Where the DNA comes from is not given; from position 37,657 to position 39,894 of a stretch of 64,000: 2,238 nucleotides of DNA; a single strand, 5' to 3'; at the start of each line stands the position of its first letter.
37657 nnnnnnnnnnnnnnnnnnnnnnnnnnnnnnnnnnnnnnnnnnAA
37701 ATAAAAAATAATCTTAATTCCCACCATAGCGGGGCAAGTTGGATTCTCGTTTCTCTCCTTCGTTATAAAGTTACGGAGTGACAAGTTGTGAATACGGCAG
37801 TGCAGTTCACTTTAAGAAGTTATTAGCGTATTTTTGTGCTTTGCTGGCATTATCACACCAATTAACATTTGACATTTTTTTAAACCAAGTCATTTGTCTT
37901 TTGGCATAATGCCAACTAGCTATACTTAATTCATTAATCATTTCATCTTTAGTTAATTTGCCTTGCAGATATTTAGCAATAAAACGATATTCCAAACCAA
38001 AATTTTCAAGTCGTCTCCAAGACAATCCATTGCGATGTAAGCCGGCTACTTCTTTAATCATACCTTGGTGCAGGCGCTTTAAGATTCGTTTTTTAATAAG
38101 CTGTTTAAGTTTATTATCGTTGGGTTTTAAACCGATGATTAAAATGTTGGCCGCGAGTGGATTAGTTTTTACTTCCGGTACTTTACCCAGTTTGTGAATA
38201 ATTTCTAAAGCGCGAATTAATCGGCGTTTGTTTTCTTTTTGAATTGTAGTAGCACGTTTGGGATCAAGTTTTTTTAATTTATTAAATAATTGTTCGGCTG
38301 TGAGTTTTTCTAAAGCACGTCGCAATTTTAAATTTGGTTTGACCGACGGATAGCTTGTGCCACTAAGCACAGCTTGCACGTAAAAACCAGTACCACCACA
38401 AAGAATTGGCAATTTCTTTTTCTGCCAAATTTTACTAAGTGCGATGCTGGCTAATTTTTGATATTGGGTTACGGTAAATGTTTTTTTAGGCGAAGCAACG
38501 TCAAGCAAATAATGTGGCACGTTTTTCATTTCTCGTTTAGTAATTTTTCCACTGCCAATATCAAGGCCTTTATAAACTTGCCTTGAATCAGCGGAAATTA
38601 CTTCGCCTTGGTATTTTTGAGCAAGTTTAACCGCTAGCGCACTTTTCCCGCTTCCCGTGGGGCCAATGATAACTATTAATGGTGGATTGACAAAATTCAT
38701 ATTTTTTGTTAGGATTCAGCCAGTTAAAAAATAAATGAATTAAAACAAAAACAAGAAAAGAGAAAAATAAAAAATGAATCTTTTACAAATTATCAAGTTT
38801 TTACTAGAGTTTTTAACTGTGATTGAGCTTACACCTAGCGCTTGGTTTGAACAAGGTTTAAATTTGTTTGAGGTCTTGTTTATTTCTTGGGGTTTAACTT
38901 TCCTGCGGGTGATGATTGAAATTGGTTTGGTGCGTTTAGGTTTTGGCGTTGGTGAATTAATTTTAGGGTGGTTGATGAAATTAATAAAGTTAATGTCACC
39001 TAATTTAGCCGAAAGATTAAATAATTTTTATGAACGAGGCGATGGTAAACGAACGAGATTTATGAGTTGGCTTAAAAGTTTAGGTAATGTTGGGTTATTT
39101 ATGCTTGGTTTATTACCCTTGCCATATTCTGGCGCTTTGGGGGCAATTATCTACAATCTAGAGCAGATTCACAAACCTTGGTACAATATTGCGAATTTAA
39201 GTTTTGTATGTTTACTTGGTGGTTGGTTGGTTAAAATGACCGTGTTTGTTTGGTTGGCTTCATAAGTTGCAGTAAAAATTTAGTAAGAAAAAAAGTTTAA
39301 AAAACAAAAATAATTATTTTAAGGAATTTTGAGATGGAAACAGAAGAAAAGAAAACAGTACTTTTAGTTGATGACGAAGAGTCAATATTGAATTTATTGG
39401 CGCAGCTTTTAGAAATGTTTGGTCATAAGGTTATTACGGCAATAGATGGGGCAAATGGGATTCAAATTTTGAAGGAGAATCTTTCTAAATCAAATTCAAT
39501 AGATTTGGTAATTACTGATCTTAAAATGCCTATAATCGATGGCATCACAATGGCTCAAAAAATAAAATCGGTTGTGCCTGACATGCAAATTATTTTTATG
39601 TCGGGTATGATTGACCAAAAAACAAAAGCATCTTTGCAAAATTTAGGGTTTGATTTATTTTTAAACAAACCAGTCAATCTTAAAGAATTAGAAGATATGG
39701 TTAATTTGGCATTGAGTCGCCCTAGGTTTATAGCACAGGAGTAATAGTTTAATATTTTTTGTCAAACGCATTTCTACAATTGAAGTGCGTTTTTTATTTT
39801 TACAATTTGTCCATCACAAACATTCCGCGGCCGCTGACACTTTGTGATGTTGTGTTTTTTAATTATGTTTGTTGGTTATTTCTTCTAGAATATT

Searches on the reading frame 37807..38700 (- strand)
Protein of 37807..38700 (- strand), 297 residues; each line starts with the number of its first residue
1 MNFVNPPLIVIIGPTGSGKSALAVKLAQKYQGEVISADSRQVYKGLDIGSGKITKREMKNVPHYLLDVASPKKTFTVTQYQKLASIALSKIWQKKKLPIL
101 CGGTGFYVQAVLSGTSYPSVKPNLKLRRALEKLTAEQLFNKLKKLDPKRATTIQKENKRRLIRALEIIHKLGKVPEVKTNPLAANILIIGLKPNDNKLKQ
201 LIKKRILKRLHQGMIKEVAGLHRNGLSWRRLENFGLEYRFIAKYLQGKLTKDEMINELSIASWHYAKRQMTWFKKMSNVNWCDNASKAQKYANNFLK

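Call 31: search_protein_families(library=pfam, proteins=[window:37807-38700:-], max_evalue=0.0001)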
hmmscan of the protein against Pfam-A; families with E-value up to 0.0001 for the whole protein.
window:37807-38700:- (297 aa): 3 families
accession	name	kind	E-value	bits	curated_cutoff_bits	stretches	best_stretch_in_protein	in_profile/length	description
PF01715.23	IPPT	-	1.5e-67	228.2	23.6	1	41-275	1-242/243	IPP transferase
PF01745.22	IPT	-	2.1e-10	40.9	20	1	9-93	4-89/233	Isopentenyl transferase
PF13671.12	AAA_33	-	1.5e-05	25.7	27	1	8-66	1-60/143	AAA domain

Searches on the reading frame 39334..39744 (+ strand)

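Call 31: search_protein_families(library=pfam, proteins=[window:39334-39744:+], max_evalue=0.0001)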
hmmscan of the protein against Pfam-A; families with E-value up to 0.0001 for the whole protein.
window:39334-39744:+ (136 aa): 1 family
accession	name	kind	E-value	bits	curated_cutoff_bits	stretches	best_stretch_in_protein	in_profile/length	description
PF00072.30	Response_reg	-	6.4e-22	78.3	30.2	1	9-123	1-110/111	Response regulator receiver domain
